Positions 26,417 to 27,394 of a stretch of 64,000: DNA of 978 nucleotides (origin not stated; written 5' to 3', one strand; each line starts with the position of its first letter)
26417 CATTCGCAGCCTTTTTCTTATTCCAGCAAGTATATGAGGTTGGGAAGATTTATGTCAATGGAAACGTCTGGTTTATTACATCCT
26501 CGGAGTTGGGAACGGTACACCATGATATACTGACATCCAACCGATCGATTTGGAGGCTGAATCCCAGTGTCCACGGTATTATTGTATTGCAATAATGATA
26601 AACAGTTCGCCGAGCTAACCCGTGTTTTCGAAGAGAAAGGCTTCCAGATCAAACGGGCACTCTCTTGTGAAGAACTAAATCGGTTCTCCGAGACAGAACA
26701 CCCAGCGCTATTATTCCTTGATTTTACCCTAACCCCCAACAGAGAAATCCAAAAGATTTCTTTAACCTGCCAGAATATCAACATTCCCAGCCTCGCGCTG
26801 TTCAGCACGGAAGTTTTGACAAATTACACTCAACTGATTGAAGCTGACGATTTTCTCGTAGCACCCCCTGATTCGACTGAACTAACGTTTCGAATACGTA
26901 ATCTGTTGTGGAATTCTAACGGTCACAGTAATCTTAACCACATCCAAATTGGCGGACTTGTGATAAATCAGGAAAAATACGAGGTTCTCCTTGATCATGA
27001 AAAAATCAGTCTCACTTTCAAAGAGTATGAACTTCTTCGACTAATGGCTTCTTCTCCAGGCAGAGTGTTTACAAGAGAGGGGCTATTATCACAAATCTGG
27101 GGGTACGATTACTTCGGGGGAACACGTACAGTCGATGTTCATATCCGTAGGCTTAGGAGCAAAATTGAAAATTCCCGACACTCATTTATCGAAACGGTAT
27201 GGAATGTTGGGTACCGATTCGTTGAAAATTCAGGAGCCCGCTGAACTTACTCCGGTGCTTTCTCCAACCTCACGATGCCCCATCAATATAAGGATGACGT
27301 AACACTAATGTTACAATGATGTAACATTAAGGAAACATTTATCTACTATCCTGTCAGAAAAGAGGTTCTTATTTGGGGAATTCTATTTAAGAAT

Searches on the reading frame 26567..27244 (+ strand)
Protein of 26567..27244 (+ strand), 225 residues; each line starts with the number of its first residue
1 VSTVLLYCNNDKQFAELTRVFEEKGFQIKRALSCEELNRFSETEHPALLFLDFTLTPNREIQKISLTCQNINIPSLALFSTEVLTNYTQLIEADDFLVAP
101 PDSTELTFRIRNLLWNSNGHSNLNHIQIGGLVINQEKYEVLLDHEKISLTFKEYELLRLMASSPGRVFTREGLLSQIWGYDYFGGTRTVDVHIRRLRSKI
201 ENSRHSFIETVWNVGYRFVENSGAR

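Call 5: search_protein_families(library=pfam, proteins=[window:26567-27244:+])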
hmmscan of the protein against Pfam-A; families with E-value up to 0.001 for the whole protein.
window:26567-27244:+ (225 aa): 1 family
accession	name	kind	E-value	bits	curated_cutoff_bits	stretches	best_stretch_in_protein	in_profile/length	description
PF00486.34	Trans_reg_C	-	2.6e-27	95.1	26.2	1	145-218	2-77/77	Transcriptional regulatory protein, C terminal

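Call 7: search_protein_families(library=ncbifam, proteins=[window:26567-27244:+], max_evalue=0.01)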
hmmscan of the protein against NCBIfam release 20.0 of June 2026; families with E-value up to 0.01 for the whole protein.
window:26567-27244:+ (225 aa): 39 families (the best 25 are shown)
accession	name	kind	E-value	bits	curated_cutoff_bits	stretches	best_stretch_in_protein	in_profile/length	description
NF040689.1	MtrAB_MtrA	equivalog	6.5e-35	120.4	300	1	8-217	4-217/219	MtrAB system response regulator MtrA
TIGR02154.1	PhoB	equivalog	7.6e-32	110.4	296.2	1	2-218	2-225/226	phosphate regulon transcriptional regulator PhoB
NF040534.1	resp_reg_YycF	equivalog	8.8e-32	110.2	340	1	8-217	6-226/231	response regulator YycF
NF033120.0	vanR_FM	exception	8.1e-30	104.2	460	1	5-218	6-229/231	vancomycin resistance response regulator transcription factor, VanR-F/VanR-M family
NF045944.1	ResRegRpaBCyano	equivalog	4.9e-28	98.1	330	1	22-218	18-227/229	response regulator transcription factor RpaB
NF045914.1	RespRegNblR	equivalog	7e-28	97.8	300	1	3-218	8-225/228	response regulator transcription factor NblR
NF053854.1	RespRegPhoBBctds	equivalog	3.5e-27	95.2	270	1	11-218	7-224/225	two-component system response regulator PhoB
NF041733.1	resp_reg_CseB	equivalog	1e-26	93.8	350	1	6-219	4-227/228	two-component system response regulator CseB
TIGR01387.1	cztR_silR_copR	subfamily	1.2e-26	93.7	279.2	1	8-217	5-217/218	heavy metal response regulator transcription factor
NF033117.2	vanR_ACDEGLN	exception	3.2e-26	92.3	350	1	8-217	4-224/226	VanR-ABDEGLN family response regulator transcription factor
NF041209.1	resp_regPieR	equivalog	1.2e-25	90.5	450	1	91-220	92-229/231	two component system response regulator PieR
NF008567.0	PRK11517.1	equivalog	3.7e-25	88.6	353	1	4-220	3-220/223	response regulator transcription factor HprR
NF007546.0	PRK10161.1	equivalog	7.1e-23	81.4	471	1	18-219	19-226/229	phosphate response regulator transcription factor PhoB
NF007005.1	PRK09468.1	equivalog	2.3e-22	79.6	331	1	6-221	7-234/237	osmolarity response regulator transcription factor OmpR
NF007982.1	PRK10710.1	equivalog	3.5e-22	79.1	380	1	25-219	31-228/235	envelope stress response regulator BaeR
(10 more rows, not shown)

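Call 8: search_solved_structures(query=window:26567-27244:+, max_evalue=0.001, show_alignments=2)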
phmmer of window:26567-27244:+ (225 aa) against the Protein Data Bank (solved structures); distinct sequences matched with E-value up to 0.001: 67 (the best 60 are shown).
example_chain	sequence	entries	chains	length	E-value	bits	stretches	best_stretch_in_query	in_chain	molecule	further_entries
8hig_A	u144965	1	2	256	2.7e-30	108.9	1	74-222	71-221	DNA-binding response OmpR family regulator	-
8hml_A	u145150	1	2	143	1.9e-29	106.1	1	120-222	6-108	DNA-binding response OmpR family regulator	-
8hih_O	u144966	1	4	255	4.1e-29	105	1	69-221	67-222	Transcriptional regulatory protein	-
2hwv_A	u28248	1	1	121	1.7e-22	83.4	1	124-217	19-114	DNA-binding response regulator VicR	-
2d1v_A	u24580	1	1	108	2e-22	83.2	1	123-217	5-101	Transcriptional regulatory protein yycF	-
6cqg_A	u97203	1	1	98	9.9e-21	77.6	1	126-217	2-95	DNA-binding response regulator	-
7e1b_A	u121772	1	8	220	1.2e-20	77.4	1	4-218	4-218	DNA-binding response regulator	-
2gwr_A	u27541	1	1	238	2.8e-20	76.1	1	6-217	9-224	DNA-binding response regulator mtrA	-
2zxj_A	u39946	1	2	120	3.5e-20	75.8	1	123-218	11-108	Transcriptional regulatory protein walR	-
2oqr_A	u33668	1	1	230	6.1e-20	75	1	91-217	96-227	Sensory transduction protein regX3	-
5za3_A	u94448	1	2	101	8.2e-19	71.3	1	127-217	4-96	DNA-binding response regulator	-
4ixa_A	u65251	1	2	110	8.8e-18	68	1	125-219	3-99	Response regulator SaeR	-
7e92_A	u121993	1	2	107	2.4e-17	66.5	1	120-218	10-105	DNA-binding response regulator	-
7e1d_B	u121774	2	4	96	5.9e-17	65.3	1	126-218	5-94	DNA-binding response regulator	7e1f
4qwq_B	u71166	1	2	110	2.1e-16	63.5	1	132-219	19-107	Response regulator SaeR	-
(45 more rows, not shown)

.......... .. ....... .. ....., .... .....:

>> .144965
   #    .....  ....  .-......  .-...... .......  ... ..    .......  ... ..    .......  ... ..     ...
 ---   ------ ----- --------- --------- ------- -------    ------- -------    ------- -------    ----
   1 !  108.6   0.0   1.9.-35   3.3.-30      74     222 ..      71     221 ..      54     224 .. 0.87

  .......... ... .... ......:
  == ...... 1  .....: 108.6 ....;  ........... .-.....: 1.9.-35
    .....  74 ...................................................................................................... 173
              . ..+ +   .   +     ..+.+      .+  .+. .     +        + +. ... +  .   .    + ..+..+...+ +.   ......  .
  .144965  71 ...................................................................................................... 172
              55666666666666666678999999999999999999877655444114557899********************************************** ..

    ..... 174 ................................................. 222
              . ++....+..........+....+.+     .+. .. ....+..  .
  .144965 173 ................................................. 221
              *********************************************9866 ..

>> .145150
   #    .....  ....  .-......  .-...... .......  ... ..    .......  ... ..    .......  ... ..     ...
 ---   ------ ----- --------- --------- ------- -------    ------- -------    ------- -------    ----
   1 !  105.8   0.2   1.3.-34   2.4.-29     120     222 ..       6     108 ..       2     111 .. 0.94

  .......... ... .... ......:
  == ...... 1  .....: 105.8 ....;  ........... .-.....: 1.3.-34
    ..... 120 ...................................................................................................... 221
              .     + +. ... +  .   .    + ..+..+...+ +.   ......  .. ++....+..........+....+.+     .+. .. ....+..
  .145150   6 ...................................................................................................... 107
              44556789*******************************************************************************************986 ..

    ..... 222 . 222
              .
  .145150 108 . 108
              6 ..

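Call 9: find_homologous_proteins(query=window:26567-27244:+, max_evalue=1e-10)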
Query window:26567-27244:+ (225 aa): 7985 proteins with E <= 1e-10 among 8000 candidates; the best 120 are listed.
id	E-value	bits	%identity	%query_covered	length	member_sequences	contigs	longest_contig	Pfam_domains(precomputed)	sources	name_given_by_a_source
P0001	1.5e-146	504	100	100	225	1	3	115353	PF00486.35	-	-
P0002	3.8e-146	502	100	100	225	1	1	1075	PF00486.35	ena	-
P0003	6.7e-146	502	100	100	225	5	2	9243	PF00486.35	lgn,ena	-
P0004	9.1e-146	501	100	100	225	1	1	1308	PF00486.35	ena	-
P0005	2.0e-132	457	90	100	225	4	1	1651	PF00486.35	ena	-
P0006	3.2e-104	365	75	100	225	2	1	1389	PF00486.35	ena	-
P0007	5.2e-98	345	70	99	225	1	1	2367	PF00486.35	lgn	-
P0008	7.8e-83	295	100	60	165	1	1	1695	-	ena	-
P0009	1.6e-78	281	72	83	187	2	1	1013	PF00486.35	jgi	-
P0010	1.5e-62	229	51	98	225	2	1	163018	PF00486.35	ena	-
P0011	4.0e-57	211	47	92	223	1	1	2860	PF00486.35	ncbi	-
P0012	1.2e-56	210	48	100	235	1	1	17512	PF00486.35,PF00072.31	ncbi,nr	ncbi:MAG: response regulator transcription factor [Chloroflexi bacterium]|nr:response regulator tran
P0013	2.9e-56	209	48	86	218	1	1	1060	PF00486.35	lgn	-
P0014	1.9e-55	206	46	91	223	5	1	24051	PF00486.35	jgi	-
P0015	2.6e-55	205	47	86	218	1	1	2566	PF00486.35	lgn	-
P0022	5.6e-54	201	48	99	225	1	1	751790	PF00486.35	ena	-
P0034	5.0e-53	198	44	99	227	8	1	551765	PF00486.35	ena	-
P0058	6.2e-52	194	45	99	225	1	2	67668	PF00486.35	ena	-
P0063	1.7e-51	193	46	100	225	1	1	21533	PF00486.35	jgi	jgi:two-component system alkaline phosphatase synthesis response regulator PhoP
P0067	2.3e-51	193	46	90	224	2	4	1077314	PF00486.35,PF21695.4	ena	-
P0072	2.9e-51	192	45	99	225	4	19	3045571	PF00486.35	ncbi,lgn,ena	-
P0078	4.3e-51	192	46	96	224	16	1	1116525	PF00486.35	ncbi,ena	-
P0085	6.7e-51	191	46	91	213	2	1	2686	PF00486.35,PF21695.4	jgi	jgi:DNA-binding response OmpR family regulator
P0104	2.1e-50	189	47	97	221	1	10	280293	PF00486.35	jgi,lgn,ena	-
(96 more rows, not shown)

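Call 21: find_related_loci(query=A1, collection=genome_contigs, flank=4000)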
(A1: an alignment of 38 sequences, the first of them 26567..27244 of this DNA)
Query A1 (225 aa) in genome_contigs; peptide patterns used: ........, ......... (x = any residue, [..] = any of these).
600 stretches matched a pattern (row limit reached: there are more); 598 encode a relative of the query (tblastn E <= 1e-3); the best 80 are kept; 80 distinct loci.
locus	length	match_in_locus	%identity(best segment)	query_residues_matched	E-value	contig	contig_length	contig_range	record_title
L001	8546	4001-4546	51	46-225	2e-58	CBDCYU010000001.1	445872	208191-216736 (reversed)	MAG: Dehalococcoidia bacterium isolate 262ce888-de54-4936-a59d-857f670bbefa genome assembly, contig: contig_1, whole gen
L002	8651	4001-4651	46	2-218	2e-58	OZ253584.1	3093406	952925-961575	MAG: Dehalococcoidia bacterium isolate 03c8e236-5a43-4a8a-a010-48565315aea4 genome assembly, chromosome: 1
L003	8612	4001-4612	44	15-218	4e-57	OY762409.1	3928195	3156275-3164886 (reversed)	MAG: Dehalococcoidia bacterium isolate 38c4f93b-5868-4cd3-8e0a-f10fb6dda0e3 genome assembly, chromosome: 1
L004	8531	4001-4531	49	42-218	7e-52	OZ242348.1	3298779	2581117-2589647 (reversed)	MAG: Dehalococcoidia bacterium isolate 357cf40b-4ce6-42dd-ae1b-d69ff5967523 genome assembly, chromosome: 1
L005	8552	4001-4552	46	33-218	6e-49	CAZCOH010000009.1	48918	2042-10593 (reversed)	MAG TPA_asm: uncultured Dehalococcoidia bacterium isolate binchicken_co46_701 genome assembly, contig: NODE_1198_length_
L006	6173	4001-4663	42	1-218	9e-45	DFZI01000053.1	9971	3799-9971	MAG TPA_asm: Dehalococcoidia bacterium UBA4060 UBA4060_contig_15066, whole genome shotgun sequence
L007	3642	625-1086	47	72-225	1e-43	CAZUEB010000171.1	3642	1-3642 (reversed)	MAG TPA_asm: uncultured Dehalococcoidales bacterium isolate SRP098346_co1_299 genome assembly, contig: NODE_41296_length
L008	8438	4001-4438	50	73-218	3e-42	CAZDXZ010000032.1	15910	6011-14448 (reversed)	MAG TPA_asm: uncultured Dehalococcoidales bacterium isolate SRP098346_co1_76 genome assembly, contig: NODE_3922_length_1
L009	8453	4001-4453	48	72-219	9e-42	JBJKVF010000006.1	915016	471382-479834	MAG: Dehalococcoidia bacterium isolate LRMED-138 Dehalococcoidia-LRMED-138-C6, whole genome shotgun sequence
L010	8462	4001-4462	48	64-218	4e-41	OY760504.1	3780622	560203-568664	MAG: Armatimonadota bacterium isolate be0b92b7-bbec-405b-9e81-a5dbe9f1ff7a genome assembly, chromosome: 1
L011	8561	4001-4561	41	37-218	3e-40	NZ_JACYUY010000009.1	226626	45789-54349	Massilia sp. CFBP 13721 strain CFBP13721 CFBP1372109, whole genome shotgun sequence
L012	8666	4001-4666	37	1-221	1e-40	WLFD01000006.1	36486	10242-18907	MAG: Actinomycetota bacterium isolate UFOp-RE-20APR16-422 RE-20APR16-422-c6, whole genome shotgun sequence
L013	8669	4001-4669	38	1-219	1e-40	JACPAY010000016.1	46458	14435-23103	MAG: Candidatus Omnitrophota bacterium isolate NC_groundwater_243_Ag_S-0.2um_69_17 S5_GD2017_2_S2_scaffold_1620, whole g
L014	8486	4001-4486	43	67-221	2e-39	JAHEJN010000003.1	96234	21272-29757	MAG: Acidimicrobiales bacterium isolate Ww551 NODE_215_length_96234_cov_22.136724, whole genome shotgun sequence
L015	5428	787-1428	34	11-221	2e-39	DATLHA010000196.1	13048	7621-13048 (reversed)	MAG TPA_asm: Acidimicrobiales bacterium isolate SMAG_U13628 k141_58725, whole genome shotgun sequence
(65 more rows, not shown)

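Call 24: find_encoding_contigs(protein=P0005, flank=3000, max_places=3)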
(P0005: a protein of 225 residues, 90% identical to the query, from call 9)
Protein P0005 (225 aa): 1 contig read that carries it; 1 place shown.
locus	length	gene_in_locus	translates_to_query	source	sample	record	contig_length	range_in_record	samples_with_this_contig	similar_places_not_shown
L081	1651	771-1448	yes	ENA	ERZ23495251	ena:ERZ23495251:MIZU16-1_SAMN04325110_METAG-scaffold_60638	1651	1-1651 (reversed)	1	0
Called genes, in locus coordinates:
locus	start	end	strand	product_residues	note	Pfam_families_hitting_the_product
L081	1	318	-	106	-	?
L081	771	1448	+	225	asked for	PF00486:Trans_reg_C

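Call 25: find_encoding_contigs(protein=P0006, flank=3000, max_places=3)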
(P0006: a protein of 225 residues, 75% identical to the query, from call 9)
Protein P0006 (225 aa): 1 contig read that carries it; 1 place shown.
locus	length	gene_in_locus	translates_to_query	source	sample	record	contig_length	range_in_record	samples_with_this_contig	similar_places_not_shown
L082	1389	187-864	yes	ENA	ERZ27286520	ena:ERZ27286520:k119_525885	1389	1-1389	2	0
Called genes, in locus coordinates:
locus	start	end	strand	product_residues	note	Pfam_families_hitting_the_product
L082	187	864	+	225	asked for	PF00486:Trans_reg_C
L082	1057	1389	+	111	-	?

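Call 26: find_encoding_contigs(protein=P0007, flank=3000, max_places=3)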
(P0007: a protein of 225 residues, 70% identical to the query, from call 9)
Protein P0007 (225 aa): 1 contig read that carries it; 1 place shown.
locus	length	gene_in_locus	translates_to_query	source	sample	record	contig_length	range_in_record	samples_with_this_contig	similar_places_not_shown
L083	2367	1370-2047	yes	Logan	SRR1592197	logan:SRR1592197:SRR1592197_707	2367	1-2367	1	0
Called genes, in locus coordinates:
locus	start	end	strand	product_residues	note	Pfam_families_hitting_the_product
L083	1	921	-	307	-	?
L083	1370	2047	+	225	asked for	PF00486:Trans_reg_C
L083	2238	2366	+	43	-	?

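Call 27: find_encoding_contigs(protein=P0010, flank=6000, max_places=3)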
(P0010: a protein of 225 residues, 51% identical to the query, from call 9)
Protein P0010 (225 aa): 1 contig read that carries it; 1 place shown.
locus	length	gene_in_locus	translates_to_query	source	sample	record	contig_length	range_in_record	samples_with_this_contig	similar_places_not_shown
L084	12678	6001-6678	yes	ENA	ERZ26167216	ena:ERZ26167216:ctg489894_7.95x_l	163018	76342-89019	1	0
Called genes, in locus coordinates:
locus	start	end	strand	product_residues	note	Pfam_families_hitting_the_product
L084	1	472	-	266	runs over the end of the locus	PF00218:IGPS, PF01729:QRPTase_C (weak)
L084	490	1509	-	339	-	PF02885:Glycos_trans_3N, PF00591:Glycos_transf_3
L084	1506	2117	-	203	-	PF00117:GATase, PF07722:Peptidase_C26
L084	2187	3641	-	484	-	PF04715:, PF00425:Chorismate_bind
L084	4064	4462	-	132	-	-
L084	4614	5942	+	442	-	PF07690:MFS_1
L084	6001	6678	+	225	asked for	PF00486:Trans_reg_C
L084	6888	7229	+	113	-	PF00543:P-II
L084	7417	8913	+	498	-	PF03951:Gln-synt_N, PF00120:Gln-synt_C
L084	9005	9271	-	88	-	-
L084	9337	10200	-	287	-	PF13714:PEP_mutase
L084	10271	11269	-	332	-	PF02826:2-Hacid_dh_C (weak), PF03446:NAD_binding_2 (weak), PF07991:KARI_N, PF01450:KARI_C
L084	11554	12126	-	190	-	PF13291:ACT_4 (weak), PF01842:ACT, PF22629:ACT_AHAS_ss, PF13710:ACT_5, PF10369:ALS_ss_C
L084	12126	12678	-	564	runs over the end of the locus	PF02776:TPP_enzyme_N, PF00205:TPP_enzyme_M, PF02775:TPP_enzyme_C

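Call 34: search_protein_families(library=pfam, proteins=[window:26567-27244:+, P0067, P0085, P0010, P0012], max_evalue=10)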
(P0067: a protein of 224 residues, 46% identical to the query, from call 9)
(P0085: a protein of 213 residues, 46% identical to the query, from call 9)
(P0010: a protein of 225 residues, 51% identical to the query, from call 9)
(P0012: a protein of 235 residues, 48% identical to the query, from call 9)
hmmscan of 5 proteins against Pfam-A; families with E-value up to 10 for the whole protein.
window:26567-27244:+ (225 aa): 1 family
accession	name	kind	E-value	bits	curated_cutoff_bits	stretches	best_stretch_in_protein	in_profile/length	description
PF00486.34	Trans_reg_C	-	2.6e-27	95.1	26.2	1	145-218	2-77/77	Transcriptional regulatory protein, C terminal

P0067 (224 aa): 3 families
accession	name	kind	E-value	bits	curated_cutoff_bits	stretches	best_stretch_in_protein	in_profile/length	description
PF00486.34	Trans_reg_C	-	8.5e-28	96.7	26.2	1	143-217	1-77/77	Transcriptional regulatory protein, C terminal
PF21695.3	GlnR_1st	-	1.1e-05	25.7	27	1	42-109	39-107/111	Transcription regulator GlnR, N-terminal domain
PF07244.20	POTRA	-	0.067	14.3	21.3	1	140-172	7-36/79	Surface antigen variable number repeat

P0085 (213 aa): 5 families
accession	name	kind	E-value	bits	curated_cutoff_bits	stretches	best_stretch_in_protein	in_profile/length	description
PF00486.34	Trans_reg_C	-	1.7e-26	92.5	26.2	1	132-206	1-77/77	Transcriptional regulatory protein, C terminal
PF21695.3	GlnR_1st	-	1e-05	25.9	27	1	24-99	32-108/111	Transcription regulator GlnR, N-terminal domain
PF00072.30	Response_reg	-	0.029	15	30.2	1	3-98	12-110/111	Response regulator receiver domain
PF07244.20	POTRA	-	0.046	14.9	21.3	1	127-164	5-39/79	Surface antigen variable number repeat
PF20161.5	VpsR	-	0.14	12.4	23.7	1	4-85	22-107/121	VpsR domain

P0010 (225 aa): 2 families
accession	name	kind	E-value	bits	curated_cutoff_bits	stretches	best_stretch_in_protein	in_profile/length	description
PF00486.34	Trans_reg_C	-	1.4e-28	99.2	26.2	1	145-218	2-77/77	Transcriptional regulatory protein, C terminal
PF00196.25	GerE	-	0.17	11.9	23.5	0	186-200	31-45/57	Bacterial regulatory proteins, luxR family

P0012 (235 aa): 5 families
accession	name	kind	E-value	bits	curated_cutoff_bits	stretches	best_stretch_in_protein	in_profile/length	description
PF00486.34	Trans_reg_C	-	1.6e-28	99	26.2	1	146-218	3-77/77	Transcriptional regulatory protein, C terminal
PF00072.30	Response_reg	-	2.4e-05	24.9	30.2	1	10-110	7-110/111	Response regulator receiver domain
PF21695.3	GlnR_1st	-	0.00011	22.5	27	1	39-111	35-108/111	Transcription regulator GlnR, N-terminal domain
PF07244.20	POTRA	-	0.057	14.6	21.3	1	139-173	5-36/79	Surface antigen variable number repeat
PF09105.16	SelB-wing_1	-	0.096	12.9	25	1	30-49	19-38/59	Elongation factor SelB, winged helix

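Call 35: search_solved_structures(query=A1, max_evalue=1e-10, show_alignments=3)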
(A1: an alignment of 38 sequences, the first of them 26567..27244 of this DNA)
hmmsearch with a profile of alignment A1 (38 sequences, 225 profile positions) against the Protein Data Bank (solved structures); distinct sequences matched with E-value up to 1e-10: 65 (the best 60 are shown).
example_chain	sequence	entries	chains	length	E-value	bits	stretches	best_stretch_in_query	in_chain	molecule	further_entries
8hig_A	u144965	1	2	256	4.6e-49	170.2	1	46-223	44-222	DNA-binding response OmpR family regulator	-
8hih_O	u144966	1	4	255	9.2e-46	159.4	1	46-219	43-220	Transcriptional regulatory protein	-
8hml_A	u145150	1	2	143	4.2e-42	147.4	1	119-223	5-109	DNA-binding response OmpR family regulator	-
2oqr_A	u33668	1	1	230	7.1e-39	136.9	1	3-218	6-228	Sensory transduction protein regX3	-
7e1b_A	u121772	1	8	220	1.6e-36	129.2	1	4-219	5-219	DNA-binding response regulator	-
2gwr_A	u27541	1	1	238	2.1e-36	128.8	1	4-217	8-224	DNA-binding response regulator mtrA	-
2hwv_A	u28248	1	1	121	5.9e-33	117.5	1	125-223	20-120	DNA-binding response regulator VicR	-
4b09_A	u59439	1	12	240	9.1e-33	116.9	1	5-220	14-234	TRANSCRIPTIONAL REGULATORY PROTEIN BAER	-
2d1v_A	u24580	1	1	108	1.9e-32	115.8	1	122-223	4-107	Transcriptional regulatory protein yycF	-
1p2f_A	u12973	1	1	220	2.6e-30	108.9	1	6-219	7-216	Response Regulator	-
2zxj_A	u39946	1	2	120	3.8e-30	108.3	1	122-222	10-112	Transcriptional regulatory protein walR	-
5za3_A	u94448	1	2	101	2.9e-29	105.4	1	126-220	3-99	DNA-binding response regulator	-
6cqg_A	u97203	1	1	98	4.7e-29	104.7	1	126-219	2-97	DNA-binding response regulator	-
1ys6_A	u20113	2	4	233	7.4e-29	104.1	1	4-219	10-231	Transcriptional regulatory protein prrA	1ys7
3q9s_A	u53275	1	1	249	2.6e-27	99.1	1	5-204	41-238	DNA-binding response regulator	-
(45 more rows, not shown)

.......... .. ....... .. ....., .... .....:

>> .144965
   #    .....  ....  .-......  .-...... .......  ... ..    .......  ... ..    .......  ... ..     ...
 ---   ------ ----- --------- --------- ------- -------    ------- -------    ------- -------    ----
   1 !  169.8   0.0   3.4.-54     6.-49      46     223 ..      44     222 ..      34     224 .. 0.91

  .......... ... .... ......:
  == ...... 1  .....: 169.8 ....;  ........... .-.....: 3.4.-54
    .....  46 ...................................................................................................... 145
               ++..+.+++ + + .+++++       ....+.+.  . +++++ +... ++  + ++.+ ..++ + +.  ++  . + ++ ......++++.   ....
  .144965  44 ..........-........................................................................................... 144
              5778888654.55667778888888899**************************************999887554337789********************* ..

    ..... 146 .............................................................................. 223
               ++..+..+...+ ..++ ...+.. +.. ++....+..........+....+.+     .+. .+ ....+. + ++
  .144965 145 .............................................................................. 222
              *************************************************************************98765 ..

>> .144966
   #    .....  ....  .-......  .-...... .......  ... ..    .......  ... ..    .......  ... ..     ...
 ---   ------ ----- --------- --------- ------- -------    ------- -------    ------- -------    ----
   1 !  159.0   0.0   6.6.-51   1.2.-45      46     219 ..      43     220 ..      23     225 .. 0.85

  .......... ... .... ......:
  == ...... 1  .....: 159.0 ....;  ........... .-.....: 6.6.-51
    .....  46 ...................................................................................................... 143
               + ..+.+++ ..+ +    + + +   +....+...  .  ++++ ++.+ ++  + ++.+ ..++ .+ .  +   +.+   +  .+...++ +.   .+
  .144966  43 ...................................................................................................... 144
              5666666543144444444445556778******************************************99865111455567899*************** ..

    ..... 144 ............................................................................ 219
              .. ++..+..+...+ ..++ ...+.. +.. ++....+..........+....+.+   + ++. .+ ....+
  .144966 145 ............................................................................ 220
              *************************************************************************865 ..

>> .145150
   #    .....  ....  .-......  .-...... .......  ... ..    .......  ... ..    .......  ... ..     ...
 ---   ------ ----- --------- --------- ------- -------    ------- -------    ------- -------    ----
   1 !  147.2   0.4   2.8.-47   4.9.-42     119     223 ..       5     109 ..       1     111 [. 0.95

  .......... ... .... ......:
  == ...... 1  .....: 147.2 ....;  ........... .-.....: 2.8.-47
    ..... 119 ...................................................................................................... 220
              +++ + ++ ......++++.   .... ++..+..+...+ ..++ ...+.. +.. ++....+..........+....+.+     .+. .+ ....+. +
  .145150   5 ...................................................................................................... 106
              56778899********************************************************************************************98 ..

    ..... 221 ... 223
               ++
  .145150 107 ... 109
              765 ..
